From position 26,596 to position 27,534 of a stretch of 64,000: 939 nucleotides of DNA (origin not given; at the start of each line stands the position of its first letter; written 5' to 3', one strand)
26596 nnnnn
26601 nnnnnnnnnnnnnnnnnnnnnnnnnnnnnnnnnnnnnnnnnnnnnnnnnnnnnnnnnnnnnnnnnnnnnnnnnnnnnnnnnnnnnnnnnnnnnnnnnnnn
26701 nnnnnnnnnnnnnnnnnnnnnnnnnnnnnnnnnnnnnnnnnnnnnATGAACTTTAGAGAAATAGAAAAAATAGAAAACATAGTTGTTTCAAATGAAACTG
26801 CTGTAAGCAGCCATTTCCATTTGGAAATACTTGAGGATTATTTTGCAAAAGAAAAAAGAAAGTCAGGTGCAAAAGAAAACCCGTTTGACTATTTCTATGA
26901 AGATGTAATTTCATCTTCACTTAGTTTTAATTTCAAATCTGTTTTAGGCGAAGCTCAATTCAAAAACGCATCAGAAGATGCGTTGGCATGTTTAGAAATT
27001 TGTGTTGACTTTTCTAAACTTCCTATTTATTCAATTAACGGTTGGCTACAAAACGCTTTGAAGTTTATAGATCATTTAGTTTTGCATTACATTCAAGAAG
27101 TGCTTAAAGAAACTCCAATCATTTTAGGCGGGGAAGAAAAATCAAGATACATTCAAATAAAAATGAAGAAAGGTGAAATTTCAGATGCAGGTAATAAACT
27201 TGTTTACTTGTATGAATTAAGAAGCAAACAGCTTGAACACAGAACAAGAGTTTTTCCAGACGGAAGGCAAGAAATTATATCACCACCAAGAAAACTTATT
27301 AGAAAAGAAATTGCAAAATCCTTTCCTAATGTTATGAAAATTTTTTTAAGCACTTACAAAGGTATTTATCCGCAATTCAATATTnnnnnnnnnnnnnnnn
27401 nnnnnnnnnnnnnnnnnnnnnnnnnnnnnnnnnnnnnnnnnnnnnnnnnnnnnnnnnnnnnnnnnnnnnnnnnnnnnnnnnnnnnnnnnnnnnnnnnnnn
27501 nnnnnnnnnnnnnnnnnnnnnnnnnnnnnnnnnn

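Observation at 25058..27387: Two-gene RT + HEPN-like module: candidate defence-associated RT system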

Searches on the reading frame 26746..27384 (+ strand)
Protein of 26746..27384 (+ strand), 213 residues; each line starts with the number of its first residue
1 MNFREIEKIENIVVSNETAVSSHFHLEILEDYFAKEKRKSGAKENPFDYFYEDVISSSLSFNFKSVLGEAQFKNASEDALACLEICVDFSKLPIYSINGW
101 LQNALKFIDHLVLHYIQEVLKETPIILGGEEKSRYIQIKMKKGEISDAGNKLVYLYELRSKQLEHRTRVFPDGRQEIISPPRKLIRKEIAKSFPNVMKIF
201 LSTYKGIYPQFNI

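Call 6: search_protein_families(library=pfam, proteins=[window:26746-27384:+], max_evalue=0.01)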
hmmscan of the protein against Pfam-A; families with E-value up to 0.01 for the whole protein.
window:26746-27384:+ (213 aa): 0 families

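Call 7: search_protein_families(library=padloc, proteins=[window:26746-27384:+], max_evalue=0.01)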
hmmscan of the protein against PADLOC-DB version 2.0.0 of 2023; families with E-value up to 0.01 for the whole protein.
window:26746-27384:+ (213 aa): 1 family
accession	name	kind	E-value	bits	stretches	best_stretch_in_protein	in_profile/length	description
PDLC03792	RTas1465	-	1.7e-45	153.3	1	28-208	27-210/211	DRT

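Call 8: search_protein_families(library=ncbifam, proteins=[window:26746-27384:+], max_evalue=0.01)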
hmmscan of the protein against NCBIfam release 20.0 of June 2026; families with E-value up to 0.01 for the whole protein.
window:26746-27384:+ (213 aa): 0 families

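Call 10: find_homologous_proteins(query=window:26746-27384:+)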
Query window:26746-27384:+ (213 aa): 98 proteins with E <= 0.001 among 271 candidates.
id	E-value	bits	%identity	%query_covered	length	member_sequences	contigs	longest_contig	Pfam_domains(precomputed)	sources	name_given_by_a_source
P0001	4.0e-125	433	92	100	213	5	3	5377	-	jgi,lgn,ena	-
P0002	1.7e-121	421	92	98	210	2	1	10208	-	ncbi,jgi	jgi:hypothetical protein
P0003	9.4e-121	419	90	99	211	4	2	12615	-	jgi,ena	jgi:hypothetical protein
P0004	5.4e-112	390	83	99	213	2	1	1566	-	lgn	-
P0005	7.9e-111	386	82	99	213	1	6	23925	-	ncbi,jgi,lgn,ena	-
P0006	1.2e-104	366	77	100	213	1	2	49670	-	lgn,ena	-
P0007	1.7e-102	359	76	100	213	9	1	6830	-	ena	-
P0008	5.0e-85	302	64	100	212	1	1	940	-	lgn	-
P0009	2.8e-76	274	64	98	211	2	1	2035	-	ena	-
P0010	9.3e-74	265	59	99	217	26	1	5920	-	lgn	-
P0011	3.3e-73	264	60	100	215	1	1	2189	-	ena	-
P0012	4.9e-73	263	59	98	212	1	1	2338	-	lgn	-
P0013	6.1e-73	263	59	99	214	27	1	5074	-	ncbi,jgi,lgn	jgi:hypothetical protein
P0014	2.3e-72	261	60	96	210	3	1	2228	-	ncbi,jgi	jgi:hypothetical protein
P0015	2.9e-72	261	59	100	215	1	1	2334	-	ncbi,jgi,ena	jgi:hypothetical protein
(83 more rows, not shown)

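Call 16: find_related_loci(query=A1, collection=genome_contigs, flank=6000)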
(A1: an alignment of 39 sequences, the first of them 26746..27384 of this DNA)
Query A1 (213 aa) in genome_contigs; peptide patterns used: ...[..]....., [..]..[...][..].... (x = any residue, [..] = any of these).
44 stretches matched a pattern; 15 encode a relative of the query (tblastn E <= 1e-3); 15 distinct loci.
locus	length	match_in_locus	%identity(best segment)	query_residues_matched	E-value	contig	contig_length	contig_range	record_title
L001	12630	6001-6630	60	1-209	6e-80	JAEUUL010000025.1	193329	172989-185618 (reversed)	MAG: Bacteroidetes bacterium isolate new MAG-354 k141_4215926, whole genome shotgun sequence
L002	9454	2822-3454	57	1-210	9e-78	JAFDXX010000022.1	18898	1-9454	MAG: Bacteroidetes bacterium isolate SZAS-36 CK_MAG-13__22__length-18898, whole genome shotgun sequence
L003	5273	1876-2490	57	1-205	9e-76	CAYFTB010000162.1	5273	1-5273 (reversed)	MAG TPA_asm: uncultured Proteiniphilum sp. isolate ERP107106_co2_165 genome assembly, contig: NODE_13367_length_5273_cov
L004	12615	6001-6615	57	1-205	1e-73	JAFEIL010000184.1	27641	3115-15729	MAG: Emticicia sp. isolate EMPMRC01 NODE_234_length_27641_cov_11.410244, whole genome shotgun sequence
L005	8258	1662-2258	54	1-198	2e-66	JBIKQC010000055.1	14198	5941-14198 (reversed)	MAG: Saprospira sp. isolate ME2015-05-19_3300034121_group6_bin48 Rohwer_bin606_scaffold_2043_c1, whole genome shotgun se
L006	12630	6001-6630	50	1-209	2e-66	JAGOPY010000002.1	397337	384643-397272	MAG: Bacteroidales bacterium isolate Go_SlDig_bin_433 Go_SlDig_12_length_397337_cov_53.712784, whole genome shotgun sequ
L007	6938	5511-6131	52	1-207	6e-63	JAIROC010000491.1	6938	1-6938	MAG: Bacteroidales bacterium isolate Cd354_bin6 k119_81865, whole genome shotgun sequence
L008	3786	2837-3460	51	1-207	3e-62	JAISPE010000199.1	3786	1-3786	MAG: Prevotellaceae bacterium isolate Iy174_bin82 k119_1725068, whole genome shotgun sequence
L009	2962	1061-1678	52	1-205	2e-62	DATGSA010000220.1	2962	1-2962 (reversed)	MAG TPA_asm: Flavobacteriaceae bacterium isolate SMAG_U10465 k141_404244, whole genome shotgun sequence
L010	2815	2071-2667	50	1-198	1e-62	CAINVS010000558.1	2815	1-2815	MAG: uncultured Bacteroidetes bacterium isolate Ja_bin-6113 genome assembly, contig: bin-6113:558/721, whole genome shot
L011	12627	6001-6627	52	1-209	3e-61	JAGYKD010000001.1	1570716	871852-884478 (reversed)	MAG: Flavobacteriales bacterium isolate M30B58 1, whole genome shotgun sequence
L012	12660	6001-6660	44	1-211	2e-55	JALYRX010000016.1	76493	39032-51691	MAG: Bacteroidota bacterium isolate MDV bin100 SD1456_NODE_41_length_76493_cov_3.047835, whole genome shotgun sequence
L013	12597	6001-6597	44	1-198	2e-53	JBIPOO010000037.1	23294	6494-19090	MAG: Saprospira sp. isolate ME2014-07-24_3300043772_group5_bin162 Rohwer_bin605_scaffold_1861_c1, whole genome shotgun s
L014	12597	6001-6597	44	1-198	3e-53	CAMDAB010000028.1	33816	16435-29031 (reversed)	MAG: Saprospira grandis DSM 2844 isolate ME-21oct19-178 genome assembly, contig: ME-21oct19-C1632, whole genome shotgun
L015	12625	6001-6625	43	1-205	2e-27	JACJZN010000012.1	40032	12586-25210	MAG: Flavobacteriales bacterium isolate HK-STAS-BACT-65 HK-STAS-BACT-65_12, whole genome shotgun sequence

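Call 20: search_solved_structures(query=A1, max_evalue=10, show_alignments=2)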
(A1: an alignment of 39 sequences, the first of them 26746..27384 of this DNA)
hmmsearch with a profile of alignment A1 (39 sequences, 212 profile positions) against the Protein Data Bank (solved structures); distinct sequences matched with E-value up to 10: 0.

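Call 21: predict_structure(alignment_id=A1)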
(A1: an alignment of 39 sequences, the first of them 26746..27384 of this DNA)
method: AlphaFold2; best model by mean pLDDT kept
length: 213 residues; sequences in the alignment: 39
mean_pLDDT: 88.7   pTM: 0.78
mean pLDDT of the five models: 88.7, 88.6, 88.1, 87.5, 87.0
residues with pLDDT >= 90: 157; 70-90: 18; 50-70: 30; < 50: 8
segments of 3 or more residues with pLDDT < 50: 15-21
pLDDT, mean of each block of 10 residues (from residue 1): 60 49 66 65 89 95 97 98 95 95 98 98 90 97 97 96 91 95 96 99 98 92
secondary structure, 60 per line:
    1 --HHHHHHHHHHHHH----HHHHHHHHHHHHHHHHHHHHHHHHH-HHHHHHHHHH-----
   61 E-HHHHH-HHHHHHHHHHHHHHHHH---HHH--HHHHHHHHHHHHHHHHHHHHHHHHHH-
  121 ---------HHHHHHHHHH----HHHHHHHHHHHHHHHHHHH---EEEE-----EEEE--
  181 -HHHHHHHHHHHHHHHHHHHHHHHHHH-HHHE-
elements in order: H3-15 H20-44 H46-55 H63-67 H69-85 H94-119 H130-139 H144-162 E166-169 E175-178 H182-207

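Call 24: fold_search(model_id=the predicted structure, library=pdb)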
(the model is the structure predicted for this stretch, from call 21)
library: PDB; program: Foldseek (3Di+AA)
matches with E <= 10: 351; with E <= 0.001: 0
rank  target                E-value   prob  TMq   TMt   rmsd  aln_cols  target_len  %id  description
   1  6dv1_A                4.0e-01  0.44  0.29  0.30  11.1       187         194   10  Crystal structure of the alpha-E-catenin actin-binding domain (released 2018-12-19)
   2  8xdj_C                6.8e-01  0.63  0.32  0.45   6.8       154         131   12  Crystal structure of AMPylated HEPN toxin (released 2024-12-18)
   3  6hwh_W                7.1e-01  0.30  0.31  0.34  15.4       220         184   13  Structure of a functional obligate respiratory supercomplex from Mycobacterium smegmatis (released 2018-11-07)
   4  7bxo_H                7.9e-01  0.72  0.34  0.52  10.2       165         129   11  Crystal structure of the toxin-antitoxin with AMP-PNP (released 2020-09-30)
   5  7bxo_G                8.3e-01  0.77  0.36  0.51   5.9       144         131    9  Crystal structure of the toxin-antitoxin with AMP-PNP (released 2020-09-30)
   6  6m6u_D                8.3e-01  0.66  0.34  0.50  10.9       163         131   12  Crystal structure the toxin-antitoxin MntA-HpeT mutant-D39ED41E (released 2020-09-30)
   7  6dv1_B                8.3e-01  0.35  0.30  0.31  12.0       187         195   10  Crystal structure of the alpha-E-catenin actin-binding domain (released 2018-12-19)
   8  8xeh_D                8.7e-01  0.41  0.29  0.43   6.6       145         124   12  Crystal structure of HEPN-MNT complex (released 2024-12-18)
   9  7qhm_F                9.6e-01  0.25  0.29  0.32  17.0       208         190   10  Cytochrome bcc-aa3 supercomplex (respiratory supercomplex III2/IV2) from Corynebacterium glutamicum (stigmatellin and  (released 2022-05-18)
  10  7o9k_C                9.6e-01  0.12  0.14  0.12  11.4       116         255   14  Human mitochondrial ribosome large subunit assembly intermediate with MTERF4-NSUN4, MRM2, MTG1, the MALSU module, GTPB (released 2021-06-30)
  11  5yep_C                1.1e+00  0.77  0.37  0.53   6.4       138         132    9  Crystal structure of SO_3166-SO_3165 from Shewanella oneidensis (released 2018-03-28)
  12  7bxo_D                1.1e+00  0.75  0.37  0.55  10.1       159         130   11  Crystal structure of the toxin-antitoxin with AMP-PNP (released 2020-09-30)
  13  5yep_B                1.1e+00  0.72  0.37  0.53   6.5       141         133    8  Crystal structure of SO_3166-SO_3165 from Shewanella oneidensis (released 2018-03-28)
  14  7o9m_C                1.1e+00  0.13  0.16  0.14  10.7       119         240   13  Human mitochondrial ribosome large subunit assembly intermediate with MTERF4-NSUN4, MRM2, MTG1 and the MALSU module (released 2021-06-30)
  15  3seo_B                1.2e+00  0.09  0.17  0.16  16.0       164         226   12  Crystal structure of VopL C terminal domain (released 2011-08-31)
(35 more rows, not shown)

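Call 27: search_protein_families(library=pfam, alignment_id=A1, max_evalue=10)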
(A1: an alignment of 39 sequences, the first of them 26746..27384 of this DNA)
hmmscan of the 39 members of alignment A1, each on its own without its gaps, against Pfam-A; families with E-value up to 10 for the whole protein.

A. member 1, window:26746-27384:+ (213 aa): 0 families

B. families by the number of members that match (of 39 scanned): 22 families
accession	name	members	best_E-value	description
PF09586.16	YfhO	4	0.012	Bacterial membrane protein YfhO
PF18733.6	HEPN_LA2681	4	0.065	LA2681-like HEPN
PF18730.6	HEPN_Cthe2314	2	0.03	Cthe_2314-like HEPN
PF21374.3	WsaF_N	2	0.044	WsaF, N-terminal domain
PF17607.7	DUF5503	1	0.016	Family of unknown function (DUF5503)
PF01480.22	PWI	1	0.024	PWI domain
PF14419.11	SPOUT_MTase_2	1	0.029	AF2226-like SPOUT RNA Methylase fused to THUMP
PF01031.25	Dynamin_M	1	0.052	Dynamin central region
PF15642.11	Tox-ODYAM1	1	0.056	Toxin in Odyssella and Amoebophilus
PF19676.4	DUF6178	1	0.073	Family of unknown function (DUF6178)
PF16782.11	SIL1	1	0.076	Nucleotide exchange factor SIL1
PF20870.2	FAM186A-B_N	1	0.11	FAM186A/B, N-terminal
PF25458.1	INTS4_C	1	0.13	Integrator subunit 4 family C-terminal Ig-like domain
PF05046.19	Img2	1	0.13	Mitochondrial large subunit ribosomal protein (Img2)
PF21591.2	Hera_DD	1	0.14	RNA helicase Hera, dimerization domain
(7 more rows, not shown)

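Call 29: search_protein_representatives(alignment_id=A1)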
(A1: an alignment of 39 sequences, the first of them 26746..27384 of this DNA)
Query: 39 sequences, 212 profile positions. Proteins with E-value up to 0.001 (for the whole library): 120; up to 1e-10: 90; up to 1e-30: 33. The best 120 are listed.
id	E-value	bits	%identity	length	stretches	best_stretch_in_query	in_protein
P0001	1.0e-92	325.9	-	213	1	1-211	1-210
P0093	1.4e-81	289.4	-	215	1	1-211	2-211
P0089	4.9e-81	287.7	-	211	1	1-209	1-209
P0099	1.6e-73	263.1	-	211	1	1-208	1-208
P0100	1.4e-69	250.3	-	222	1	1-210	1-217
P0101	6.2e-66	238.3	-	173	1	44-208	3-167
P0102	4.5e-65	235.5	-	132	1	80-210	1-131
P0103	7.2e-65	234.9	-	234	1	1-211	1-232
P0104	1.8e-63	230.3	-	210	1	9-210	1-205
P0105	1.9e-63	230.2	-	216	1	1-208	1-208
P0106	2.4e-58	213.6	-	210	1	3-207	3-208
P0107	3.0e-52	193.6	-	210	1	2-211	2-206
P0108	9.8e-50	185.4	-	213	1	10-209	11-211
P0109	3.4e-47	177.1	-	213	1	5-209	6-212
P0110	1.5e-46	175.0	-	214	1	1-211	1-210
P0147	1.4e-19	86.9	-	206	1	22-186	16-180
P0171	1.4e-14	70.5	-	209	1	13-186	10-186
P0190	6.7e-10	55.2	-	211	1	42-206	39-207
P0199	1.8e-06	44.0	-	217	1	30-179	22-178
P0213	5.7e-04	35.9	-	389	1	45-210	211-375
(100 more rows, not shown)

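Call 31: find_encoding_contigs(protein=P0171, flank=5000, max_places=3)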
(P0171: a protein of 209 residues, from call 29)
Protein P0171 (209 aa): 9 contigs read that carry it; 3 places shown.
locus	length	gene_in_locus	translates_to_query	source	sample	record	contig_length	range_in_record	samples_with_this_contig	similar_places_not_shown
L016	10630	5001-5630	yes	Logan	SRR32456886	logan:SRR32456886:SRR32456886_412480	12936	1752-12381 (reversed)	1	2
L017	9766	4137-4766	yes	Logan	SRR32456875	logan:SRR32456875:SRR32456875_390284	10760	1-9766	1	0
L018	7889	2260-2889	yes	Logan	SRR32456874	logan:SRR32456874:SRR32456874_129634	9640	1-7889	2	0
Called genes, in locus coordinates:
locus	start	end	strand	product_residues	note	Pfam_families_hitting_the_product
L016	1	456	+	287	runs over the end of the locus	PF01420:Methylase_S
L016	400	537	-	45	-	-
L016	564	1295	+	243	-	-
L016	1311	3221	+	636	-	PF13020:NOV_C (faint)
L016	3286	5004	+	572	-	PF00078:RVT_1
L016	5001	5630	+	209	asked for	-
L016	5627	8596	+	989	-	PF04313:HSDR_N, PF04851:ResIII, PF00270:DEAD (faint), PF18766:SWI2_SNF2, PF22679:T1R_D3-like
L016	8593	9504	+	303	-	PF26348:SRA_ScoMcrA, PF13391:HNH_2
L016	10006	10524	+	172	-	-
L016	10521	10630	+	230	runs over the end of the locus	PF08843:AbiEii (weak)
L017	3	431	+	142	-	?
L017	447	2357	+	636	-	PF13020:NOV_C (faint)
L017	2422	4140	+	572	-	PF00078:RVT_1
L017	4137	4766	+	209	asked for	-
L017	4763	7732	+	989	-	PF04313:HSDR_N, PF04851:ResIII, PF00270:DEAD (faint), PF18766:SWI2_SNF2, PF22679:T1R_D3-like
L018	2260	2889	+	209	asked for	-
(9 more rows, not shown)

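Call 32: find_encoding_contigs(protein=P0213, flank=5000, max_places=3)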
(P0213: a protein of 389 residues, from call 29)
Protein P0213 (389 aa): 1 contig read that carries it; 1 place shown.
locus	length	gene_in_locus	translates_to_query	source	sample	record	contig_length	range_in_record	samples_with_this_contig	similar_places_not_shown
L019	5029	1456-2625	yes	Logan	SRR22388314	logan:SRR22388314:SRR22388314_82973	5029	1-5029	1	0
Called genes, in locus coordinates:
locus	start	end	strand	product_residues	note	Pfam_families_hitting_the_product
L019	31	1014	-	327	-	-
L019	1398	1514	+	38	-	-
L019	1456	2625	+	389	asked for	-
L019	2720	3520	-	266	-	PF01381:HTH_3 (weak)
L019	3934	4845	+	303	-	PF04545:Sigma70_r4 (faint), PF13384:HTH_23 (weak), PF12802:MarR_2 (faint)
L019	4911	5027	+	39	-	?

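Call 56: find_encoding_contigs(protein=P0190, flank=4000, max_places=2)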
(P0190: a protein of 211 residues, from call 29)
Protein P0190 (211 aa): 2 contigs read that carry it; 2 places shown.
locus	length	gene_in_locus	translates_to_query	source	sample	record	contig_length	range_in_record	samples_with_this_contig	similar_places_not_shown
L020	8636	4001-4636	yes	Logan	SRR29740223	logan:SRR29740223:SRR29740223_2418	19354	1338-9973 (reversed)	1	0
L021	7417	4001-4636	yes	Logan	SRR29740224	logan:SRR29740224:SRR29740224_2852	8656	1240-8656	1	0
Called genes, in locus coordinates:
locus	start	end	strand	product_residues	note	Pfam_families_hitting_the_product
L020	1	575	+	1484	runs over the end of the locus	-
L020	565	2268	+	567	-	PF04851:ResIII, PF13086:AAA_11, PF13245:AAA_19, PF13604:AAA_30, PF20720:nSTAND3 (weak), PF09848:SLFN-g3_helicase (weak), PF13086:AAA_11, PF13087:AAA_12, +1 more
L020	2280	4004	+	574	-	PF00078:RVT_1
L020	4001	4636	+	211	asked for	-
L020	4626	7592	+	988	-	PF04313:HSDR_N, PF04851:ResIII, PF18766:SWI2_SNF2, PF22679:T1R_D3-like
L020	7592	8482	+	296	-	PF26348:SRA_ScoMcrA, PF13391:HNH_2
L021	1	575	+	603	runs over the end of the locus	?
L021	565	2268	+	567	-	PF04851:ResIII, PF13086:AAA_11, PF13245:AAA_19, PF13604:AAA_30, PF20720:nSTAND3 (weak), PF09848:SLFN-g3_helicase (weak), PF13086:AAA_11, PF13087:AAA_12, +1 more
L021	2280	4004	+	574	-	PF00078:RVT_1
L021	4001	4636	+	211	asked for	-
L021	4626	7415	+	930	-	?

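Call 57: find_encoding_contigs(protein=P0199, flank=4000, max_places=2)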
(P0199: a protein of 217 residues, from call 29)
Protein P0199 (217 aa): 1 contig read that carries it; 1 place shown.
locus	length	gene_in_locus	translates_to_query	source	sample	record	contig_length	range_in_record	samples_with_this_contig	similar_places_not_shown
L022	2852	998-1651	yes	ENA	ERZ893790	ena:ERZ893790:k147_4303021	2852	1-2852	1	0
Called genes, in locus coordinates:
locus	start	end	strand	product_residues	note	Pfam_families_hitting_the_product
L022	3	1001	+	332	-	?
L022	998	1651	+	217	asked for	-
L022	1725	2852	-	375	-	?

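Call 58: find_encoding_contigs(protein=P0147, flank=4000, max_places=2)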
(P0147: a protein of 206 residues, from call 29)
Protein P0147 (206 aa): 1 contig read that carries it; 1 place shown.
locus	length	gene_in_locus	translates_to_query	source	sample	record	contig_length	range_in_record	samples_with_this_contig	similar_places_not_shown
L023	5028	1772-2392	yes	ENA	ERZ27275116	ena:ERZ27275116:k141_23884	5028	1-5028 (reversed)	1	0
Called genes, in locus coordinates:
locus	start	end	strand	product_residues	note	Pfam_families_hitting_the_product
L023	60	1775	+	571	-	PF00078:RVT_1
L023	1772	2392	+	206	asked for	-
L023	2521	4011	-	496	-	PF11074:DUF2779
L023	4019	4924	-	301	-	PF13280:WYL, PF25583:WCX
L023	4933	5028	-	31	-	?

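Call 59: search_protein_families(library=padloc, proteins=[L016:3286-5001:+, L020:2280-4001:+, L023:60-1772:+, L022:3-998:+, L016:5001-5627:+, L022:998-1648:+], max_evalue=1e-10)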
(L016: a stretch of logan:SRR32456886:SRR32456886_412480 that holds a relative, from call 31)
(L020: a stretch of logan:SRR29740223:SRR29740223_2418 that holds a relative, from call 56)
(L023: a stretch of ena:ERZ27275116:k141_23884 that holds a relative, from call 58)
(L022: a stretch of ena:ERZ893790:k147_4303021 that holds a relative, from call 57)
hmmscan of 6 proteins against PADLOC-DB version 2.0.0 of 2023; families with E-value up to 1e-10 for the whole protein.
L016:3286-5001:+ (572 aa): 43 families (the best 25 are shown)
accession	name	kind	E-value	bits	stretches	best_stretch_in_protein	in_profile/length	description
PDLC03756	RT_UG19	-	1.9e-113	378.5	1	5-546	3-512/562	DRT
PDLC03759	RT_UG21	-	3.2e-48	162.7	1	30-504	24-404/503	DRT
PDLC01136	RT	-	1.1e-35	121.4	1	151-294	119-249/263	RT (reverse transcriptase)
PDLC03771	RT_UG32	-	8.5e-33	111.8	1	49-305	70-299/521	DRT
PDLC03749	RT_UG13a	-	7.6e-32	109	1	31-297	41-298/589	DRT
PDLC03773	RT_UG34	-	1.6e-29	101.2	1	56-368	61-354/512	DRT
PDLC03783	Drt8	-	3.5e-28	97.2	1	144-354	121-316/493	DRT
PDLC03785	RT_UG9_large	-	7e-26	88.7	1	49-323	280-533/772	DRT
PDLC03758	RT_UG20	-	2.9e-25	87.3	1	38-290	39-268/511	DRT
PDLC03750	RT_UG13b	-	9.6e-24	82.2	1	32-300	22-298/430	DRT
PDLC03760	RT_UG22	-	1e-23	82.2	1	66-332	61-277/476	DRT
PDLC03786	RT_UG9_small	-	1.7e-23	81.3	1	55-291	55-280/541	DRT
PDLC03772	RT_UG33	-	5.2e-23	79.7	1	68-546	61-439/490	DRT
PDLC03766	Drt9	-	1.5e-22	78.1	1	140-309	137-296/488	DRT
PDLC03761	RT_UG23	-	6.3e-22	75.8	1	47-307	41-279/489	DRT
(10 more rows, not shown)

L020:2280-4001:+ (574 aa): 35 families (the best 25 are shown)
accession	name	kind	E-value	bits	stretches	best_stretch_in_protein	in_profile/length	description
PDLC03756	RT_UG19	-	4e-110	367.5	1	5-555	3-517/562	DRT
PDLC03759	RT_UG21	-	4.4e-47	159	1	14-343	7-312/503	DRT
PDLC01136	RT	-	6e-35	118.9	1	153-296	121-251/263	RT (reverse transcriptase)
PDLC03771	RT_UG32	-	9.8e-35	118.2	1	27-304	48-298/521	DRT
PDLC03785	RT_UG9_large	-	4e-32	109.4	1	49-307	280-511/772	DRT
PDLC03773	RT_UG34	-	2.4e-29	100.6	1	35-372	39-360/512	DRT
PDLC03749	RT_UG13a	-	4.6e-29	99.8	1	28-332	38-335/589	DRT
PDLC03772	RT_UG33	-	4.5e-27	93.1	1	60-552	53-444/490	DRT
PDLC03761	RT_UG23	-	3.1e-24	83.4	1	29-309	23-281/489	DRT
PDLC03758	RT_UG20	-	2.4e-23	81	1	41-300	42-278/511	DRT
PDLC03760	RT_UG22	-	2.8e-23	80.7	1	57-385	53-291/476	DRT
PDLC03783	Drt8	-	1.5e-22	78.6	1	30-523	24-432/493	DRT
PDLC03750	RT_UG13b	-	9.2e-22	75.7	1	40-345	31-341/430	DRT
PDLC02063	Cas1_IIIb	-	4e-21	73.2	1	149-297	122-268/617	-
PDLC03754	RT_UG17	-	4.2e-21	73.3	1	144-296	111-263/429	DRT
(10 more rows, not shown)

L023:60-1772:+ (571 aa): 40 families (the best 25 are shown)
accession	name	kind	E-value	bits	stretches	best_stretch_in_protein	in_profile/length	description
PDLC03756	RT_UG19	-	8.4e-114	379.7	1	5-546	3-513/562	DRT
PDLC03759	RT_UG21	-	2.1e-47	160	1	14-330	7-296/503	DRT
PDLC03771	RT_UG32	-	9.2e-38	128.1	1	24-307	45-301/521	DRT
PDLC01136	RT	-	8.1e-32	108.7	1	152-293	120-248/263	RT (reverse transcriptase)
PDLC03785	RT_UG9_large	-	2.3e-31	106.9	1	50-324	281-534/772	DRT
PDLC03749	RT_UG13a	-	6.1e-31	106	1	28-318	38-319/589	DRT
PDLC03773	RT_UG34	-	1.4e-26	91.5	1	54-378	59-366/512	DRT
PDLC03783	Drt8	-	1.6e-26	91.7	1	144-358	121-321/493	DRT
PDLC03772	RT_UG33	-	4.1e-25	86.7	1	69-353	62-310/490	DRT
PDLC03761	RT_UG23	-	6.3e-24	82.4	1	49-305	43-275/489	DRT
PDLC03758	RT_UG20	-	1.2e-23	82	1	46-293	47-271/511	DRT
PDLC03786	RT_UG9_small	-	9.9e-23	78.7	1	52-296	52-285/541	DRT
PDLC03760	RT_UG22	-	1.1e-22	78.8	1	51-550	48-454/476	DRT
PDLC03754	RT_UG17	-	4.7e-22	76.4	1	145-293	112-260/429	DRT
PDLC03750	RT_UG13b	-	8.3e-20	69.2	1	49-338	40-338/430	DRT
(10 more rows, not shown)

L022:3-998:+ (332 aa): 2 families
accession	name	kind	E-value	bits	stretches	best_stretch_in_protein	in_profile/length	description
PDLC03756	RT_UG19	-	1.2e-22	78.8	1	3-313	231-517/562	DRT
PDLC03785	RT_UG9_large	-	2.6e-11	40.5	1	3-64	457-518/772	DRT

L016:5001-5627:+ (209 aa): 1 family
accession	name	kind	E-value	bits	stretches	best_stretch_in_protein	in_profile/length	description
PDLC03792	RTas1465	-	4.7e-16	57.2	1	38-204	38-202/211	DRT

L022:998-1648:+ (217 aa): 0 families
